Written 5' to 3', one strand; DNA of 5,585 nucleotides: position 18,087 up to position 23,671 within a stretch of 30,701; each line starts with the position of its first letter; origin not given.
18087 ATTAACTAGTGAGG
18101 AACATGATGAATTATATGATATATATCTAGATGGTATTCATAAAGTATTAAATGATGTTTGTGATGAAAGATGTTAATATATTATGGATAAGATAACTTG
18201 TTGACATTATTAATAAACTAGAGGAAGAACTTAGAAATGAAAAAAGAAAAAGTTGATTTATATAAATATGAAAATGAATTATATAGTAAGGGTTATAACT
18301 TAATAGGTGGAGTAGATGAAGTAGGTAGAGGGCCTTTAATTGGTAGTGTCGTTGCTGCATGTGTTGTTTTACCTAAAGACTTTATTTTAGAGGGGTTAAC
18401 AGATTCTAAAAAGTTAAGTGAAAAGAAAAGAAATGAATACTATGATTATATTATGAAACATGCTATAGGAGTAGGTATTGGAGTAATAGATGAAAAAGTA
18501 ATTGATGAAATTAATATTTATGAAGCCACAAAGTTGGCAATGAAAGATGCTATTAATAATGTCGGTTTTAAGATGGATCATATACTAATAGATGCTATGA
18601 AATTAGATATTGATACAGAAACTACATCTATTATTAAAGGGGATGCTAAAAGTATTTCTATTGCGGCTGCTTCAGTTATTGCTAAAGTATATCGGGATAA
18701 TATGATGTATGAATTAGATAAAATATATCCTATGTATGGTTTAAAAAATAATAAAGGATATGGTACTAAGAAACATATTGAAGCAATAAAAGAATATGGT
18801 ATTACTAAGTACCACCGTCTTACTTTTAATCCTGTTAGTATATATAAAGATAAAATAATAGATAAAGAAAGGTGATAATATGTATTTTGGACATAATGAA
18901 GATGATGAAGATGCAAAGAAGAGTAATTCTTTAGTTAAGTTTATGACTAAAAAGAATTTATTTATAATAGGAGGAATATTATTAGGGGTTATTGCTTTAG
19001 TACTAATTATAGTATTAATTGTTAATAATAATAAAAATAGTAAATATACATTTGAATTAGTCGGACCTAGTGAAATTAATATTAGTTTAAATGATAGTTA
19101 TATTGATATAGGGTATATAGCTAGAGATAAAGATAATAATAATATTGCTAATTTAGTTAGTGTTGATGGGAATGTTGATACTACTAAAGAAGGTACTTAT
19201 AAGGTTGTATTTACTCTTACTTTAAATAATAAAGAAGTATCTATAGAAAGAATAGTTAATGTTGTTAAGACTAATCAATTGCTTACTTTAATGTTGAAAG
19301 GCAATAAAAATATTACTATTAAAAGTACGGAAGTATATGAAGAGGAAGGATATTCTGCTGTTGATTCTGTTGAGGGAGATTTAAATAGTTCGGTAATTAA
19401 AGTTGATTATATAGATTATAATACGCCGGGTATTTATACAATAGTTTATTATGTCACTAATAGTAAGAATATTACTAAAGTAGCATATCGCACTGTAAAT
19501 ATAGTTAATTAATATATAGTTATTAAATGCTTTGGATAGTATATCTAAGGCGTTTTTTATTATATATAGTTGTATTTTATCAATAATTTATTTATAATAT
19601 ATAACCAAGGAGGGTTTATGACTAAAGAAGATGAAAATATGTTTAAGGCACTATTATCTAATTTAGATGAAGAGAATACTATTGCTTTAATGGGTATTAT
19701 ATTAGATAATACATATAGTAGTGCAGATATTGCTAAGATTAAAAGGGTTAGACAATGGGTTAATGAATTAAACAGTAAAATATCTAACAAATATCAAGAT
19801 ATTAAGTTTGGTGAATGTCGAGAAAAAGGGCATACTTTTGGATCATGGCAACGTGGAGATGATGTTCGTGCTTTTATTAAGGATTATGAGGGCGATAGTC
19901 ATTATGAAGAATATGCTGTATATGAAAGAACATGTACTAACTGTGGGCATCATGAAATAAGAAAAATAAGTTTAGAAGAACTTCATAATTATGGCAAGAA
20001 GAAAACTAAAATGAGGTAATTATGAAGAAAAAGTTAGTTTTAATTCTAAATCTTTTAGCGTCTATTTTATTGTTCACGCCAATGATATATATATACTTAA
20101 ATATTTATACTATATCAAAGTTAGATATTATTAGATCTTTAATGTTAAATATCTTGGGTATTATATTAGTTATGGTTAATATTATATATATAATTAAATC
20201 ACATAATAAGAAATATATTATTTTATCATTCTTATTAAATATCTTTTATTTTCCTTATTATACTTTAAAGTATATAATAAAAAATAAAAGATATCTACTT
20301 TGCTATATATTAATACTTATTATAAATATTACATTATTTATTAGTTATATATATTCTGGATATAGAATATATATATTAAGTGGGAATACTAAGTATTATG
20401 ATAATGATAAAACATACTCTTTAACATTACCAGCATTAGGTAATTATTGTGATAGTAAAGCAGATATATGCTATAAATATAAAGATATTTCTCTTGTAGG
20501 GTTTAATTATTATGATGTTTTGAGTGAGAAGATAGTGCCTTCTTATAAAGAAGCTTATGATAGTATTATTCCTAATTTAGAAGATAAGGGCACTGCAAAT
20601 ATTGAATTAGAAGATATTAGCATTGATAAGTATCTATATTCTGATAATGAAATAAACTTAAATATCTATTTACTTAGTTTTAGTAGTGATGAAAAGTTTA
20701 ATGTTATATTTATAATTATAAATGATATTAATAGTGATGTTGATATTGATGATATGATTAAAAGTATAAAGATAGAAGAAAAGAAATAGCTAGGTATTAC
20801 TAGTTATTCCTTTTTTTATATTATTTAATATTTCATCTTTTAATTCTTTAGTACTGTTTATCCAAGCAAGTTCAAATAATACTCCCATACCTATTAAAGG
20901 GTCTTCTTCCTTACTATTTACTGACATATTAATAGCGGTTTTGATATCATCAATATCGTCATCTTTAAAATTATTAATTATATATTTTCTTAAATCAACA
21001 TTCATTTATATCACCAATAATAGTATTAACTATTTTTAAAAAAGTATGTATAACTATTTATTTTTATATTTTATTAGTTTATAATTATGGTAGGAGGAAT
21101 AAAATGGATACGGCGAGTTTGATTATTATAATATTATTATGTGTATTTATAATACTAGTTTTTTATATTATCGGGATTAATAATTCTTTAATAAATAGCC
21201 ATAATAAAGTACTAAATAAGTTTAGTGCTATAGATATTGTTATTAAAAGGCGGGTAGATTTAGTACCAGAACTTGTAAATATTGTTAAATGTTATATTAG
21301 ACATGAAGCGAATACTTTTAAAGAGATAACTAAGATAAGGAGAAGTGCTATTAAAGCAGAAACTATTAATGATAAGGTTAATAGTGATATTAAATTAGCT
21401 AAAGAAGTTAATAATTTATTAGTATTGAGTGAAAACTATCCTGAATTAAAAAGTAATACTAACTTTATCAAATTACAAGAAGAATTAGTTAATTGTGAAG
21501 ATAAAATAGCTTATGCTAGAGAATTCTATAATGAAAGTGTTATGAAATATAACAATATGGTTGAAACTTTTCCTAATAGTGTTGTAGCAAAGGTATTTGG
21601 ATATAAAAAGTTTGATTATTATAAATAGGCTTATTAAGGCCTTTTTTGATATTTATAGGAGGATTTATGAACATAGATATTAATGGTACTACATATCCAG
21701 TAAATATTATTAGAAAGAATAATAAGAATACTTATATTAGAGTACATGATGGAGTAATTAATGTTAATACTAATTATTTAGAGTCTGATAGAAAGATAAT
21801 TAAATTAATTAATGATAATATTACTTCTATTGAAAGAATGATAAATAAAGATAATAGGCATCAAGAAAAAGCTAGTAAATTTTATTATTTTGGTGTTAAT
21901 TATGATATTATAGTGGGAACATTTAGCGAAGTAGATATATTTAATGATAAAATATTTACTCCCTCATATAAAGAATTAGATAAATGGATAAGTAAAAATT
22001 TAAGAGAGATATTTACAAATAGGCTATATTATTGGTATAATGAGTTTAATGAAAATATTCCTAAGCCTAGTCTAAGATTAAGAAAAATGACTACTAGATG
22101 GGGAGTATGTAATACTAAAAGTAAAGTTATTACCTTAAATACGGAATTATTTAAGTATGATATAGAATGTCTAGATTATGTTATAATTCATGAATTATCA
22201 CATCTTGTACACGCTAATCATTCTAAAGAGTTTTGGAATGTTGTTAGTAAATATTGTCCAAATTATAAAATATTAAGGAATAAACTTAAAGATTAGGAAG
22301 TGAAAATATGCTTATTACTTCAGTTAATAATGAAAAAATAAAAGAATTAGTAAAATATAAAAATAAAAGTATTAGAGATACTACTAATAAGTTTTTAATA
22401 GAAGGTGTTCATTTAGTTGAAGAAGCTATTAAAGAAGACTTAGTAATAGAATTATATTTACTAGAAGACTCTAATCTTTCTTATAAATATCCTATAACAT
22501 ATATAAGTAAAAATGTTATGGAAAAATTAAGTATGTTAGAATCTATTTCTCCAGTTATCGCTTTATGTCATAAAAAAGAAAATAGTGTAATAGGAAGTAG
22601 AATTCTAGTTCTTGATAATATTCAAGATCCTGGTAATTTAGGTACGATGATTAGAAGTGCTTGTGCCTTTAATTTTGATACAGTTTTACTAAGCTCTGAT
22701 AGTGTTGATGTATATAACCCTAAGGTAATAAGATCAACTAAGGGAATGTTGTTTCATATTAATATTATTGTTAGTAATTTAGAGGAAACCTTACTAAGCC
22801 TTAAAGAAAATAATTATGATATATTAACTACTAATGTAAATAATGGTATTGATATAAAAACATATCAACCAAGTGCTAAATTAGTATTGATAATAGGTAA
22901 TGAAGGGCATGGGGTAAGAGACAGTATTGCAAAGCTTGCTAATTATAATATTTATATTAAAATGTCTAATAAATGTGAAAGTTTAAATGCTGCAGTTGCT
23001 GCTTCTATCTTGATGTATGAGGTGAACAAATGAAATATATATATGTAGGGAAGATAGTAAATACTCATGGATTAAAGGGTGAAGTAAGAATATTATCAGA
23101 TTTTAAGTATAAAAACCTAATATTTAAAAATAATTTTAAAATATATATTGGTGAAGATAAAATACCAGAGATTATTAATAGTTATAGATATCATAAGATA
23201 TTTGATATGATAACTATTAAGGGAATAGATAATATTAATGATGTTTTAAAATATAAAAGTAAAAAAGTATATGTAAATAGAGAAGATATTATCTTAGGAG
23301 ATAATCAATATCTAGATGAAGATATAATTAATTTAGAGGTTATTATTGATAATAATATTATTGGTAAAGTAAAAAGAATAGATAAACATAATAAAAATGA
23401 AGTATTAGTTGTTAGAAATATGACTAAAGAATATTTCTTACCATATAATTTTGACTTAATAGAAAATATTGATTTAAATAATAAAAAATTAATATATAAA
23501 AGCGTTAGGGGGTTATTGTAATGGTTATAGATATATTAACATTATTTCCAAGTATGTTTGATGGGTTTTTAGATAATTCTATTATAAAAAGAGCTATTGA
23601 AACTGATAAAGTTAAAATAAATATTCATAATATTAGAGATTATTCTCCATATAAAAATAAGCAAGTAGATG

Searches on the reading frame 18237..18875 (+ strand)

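Call 9: search_protein_families(library=pfam, proteins=[window:18237-18875:+])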
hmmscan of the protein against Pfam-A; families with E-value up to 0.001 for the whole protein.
window:18237-18875:+ (212 aa): 1 family
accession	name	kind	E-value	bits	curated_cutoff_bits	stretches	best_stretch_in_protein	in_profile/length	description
PF01351.25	RNase_HII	-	2e-40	139.2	25.8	1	25-199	2-198/199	Ribonuclease HII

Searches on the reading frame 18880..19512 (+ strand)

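Call 10: search_protein_families(library=pfam, proteins=[window:18880-19512:+])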
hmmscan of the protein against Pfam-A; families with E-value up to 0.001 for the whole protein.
window:18880-19512:+ (210 aa): 1 family
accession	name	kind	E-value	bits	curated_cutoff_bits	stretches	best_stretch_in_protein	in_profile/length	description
PF16403.11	Bact_surface_Ig-like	-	1.2e-26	93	27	2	138-208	2-71/71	Bacterial surface protein, Ig-like domain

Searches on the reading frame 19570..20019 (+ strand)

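Call 10: search_protein_families(library=pfam, proteins=[window:19570-20019:+])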
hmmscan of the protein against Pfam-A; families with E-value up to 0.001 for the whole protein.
window:19570-20019:+ (149 aa): 0 families

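Call 59: search_protein_families(library=pfam, proteins=[window:19570-20019:+], max_evalue=0.1)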
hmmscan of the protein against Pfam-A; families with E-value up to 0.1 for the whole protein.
window:19570-20019:+ (149 aa): 1 family
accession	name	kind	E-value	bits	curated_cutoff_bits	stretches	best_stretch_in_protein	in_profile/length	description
PF18416.6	GbpA_2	-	0.06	14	26.6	0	58-90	45-76/101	N-acetylglucosamine binding protein domain 2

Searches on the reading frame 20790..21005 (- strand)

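Call 59: search_protein_families(library=pfam, proteins=[window:20790-21005:-], max_evalue=0.1)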
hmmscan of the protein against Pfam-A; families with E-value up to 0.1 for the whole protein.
window:20790-21005:- (71 aa): 1 family
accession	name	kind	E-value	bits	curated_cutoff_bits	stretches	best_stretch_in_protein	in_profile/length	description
PF14098.11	SSPI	-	9.7e-17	61.3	27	1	4-67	2-65/65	Small, acid-soluble spore protein I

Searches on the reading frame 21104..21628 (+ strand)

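Call 10: search_protein_families(library=pfam, proteins=[window:21104-21628:+])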
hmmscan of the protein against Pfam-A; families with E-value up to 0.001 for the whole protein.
window:21104-21628:+ (174 aa): 1 family
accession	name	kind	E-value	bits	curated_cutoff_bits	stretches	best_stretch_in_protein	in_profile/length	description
PF04011.17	LemA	-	2.3e-46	157.7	26.2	1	40-174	2-136/149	LemA family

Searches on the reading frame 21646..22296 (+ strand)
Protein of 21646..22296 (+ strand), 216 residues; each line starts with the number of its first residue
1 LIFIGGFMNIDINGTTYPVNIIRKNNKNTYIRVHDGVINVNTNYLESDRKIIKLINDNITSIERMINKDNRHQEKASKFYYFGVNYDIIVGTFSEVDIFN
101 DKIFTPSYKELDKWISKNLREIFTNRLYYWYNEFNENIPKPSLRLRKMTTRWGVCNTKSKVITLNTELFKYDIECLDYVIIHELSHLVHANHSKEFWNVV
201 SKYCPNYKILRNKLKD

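Call 10: search_protein_families(library=pfam, proteins=[window:21646-22296:+])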
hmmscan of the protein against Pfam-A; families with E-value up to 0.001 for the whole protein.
window:21646-22296:+ (216 aa): 3 families
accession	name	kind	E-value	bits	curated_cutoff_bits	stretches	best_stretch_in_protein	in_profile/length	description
PF01863.23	YgjP-like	-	6.7e-39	134.5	26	1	27-215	1-205/207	YgjP-like, metallopeptidase domain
PF10263.15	SprT-like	-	4.1e-07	30.3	25.6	1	133-189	11-74/108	SprT-like family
PF08325.16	WLM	-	9.7e-05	23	26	1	172-202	79-109/190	WLM domain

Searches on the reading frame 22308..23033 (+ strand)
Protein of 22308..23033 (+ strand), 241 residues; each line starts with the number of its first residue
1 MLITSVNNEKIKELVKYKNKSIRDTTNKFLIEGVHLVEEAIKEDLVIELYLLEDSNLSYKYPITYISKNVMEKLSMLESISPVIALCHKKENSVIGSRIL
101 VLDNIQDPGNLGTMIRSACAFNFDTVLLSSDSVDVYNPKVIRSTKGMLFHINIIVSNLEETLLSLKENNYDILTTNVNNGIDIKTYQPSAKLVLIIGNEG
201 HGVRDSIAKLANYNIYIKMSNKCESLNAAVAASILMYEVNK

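Call 10: search_protein_families(library=pfam, proteins=[window:22308-23033:+])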
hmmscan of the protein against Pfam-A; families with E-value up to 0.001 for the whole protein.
window:22308-23033:+ (241 aa): 2 families
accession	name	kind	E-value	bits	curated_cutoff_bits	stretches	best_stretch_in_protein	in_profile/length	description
PF00588.24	SpoU_methylase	-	2.5e-38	131.8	29.7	1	99-237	3-142/142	SpoU rRNA Methylase family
PF22435.1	MRM3-like_sub_bind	-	3.2e-13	50.3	27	1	8-84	1-83/84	MRM3-like substrate binding domain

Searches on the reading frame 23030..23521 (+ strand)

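Call 10: search_protein_families(library=pfam, proteins=[window:23030-23521:+])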
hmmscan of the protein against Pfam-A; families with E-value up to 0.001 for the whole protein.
window:23030-23521:+ (163 aa): 2 families
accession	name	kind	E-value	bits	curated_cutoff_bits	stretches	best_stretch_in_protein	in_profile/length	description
PF01782.24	RimM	-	1.4e-14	54.6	23.5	1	6-86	2-84/84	RimM N-terminal domain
PF24986.1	PRC_RimM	-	9.3e-09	35.3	27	1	97-156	2-63/69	RimM PRC barrel domain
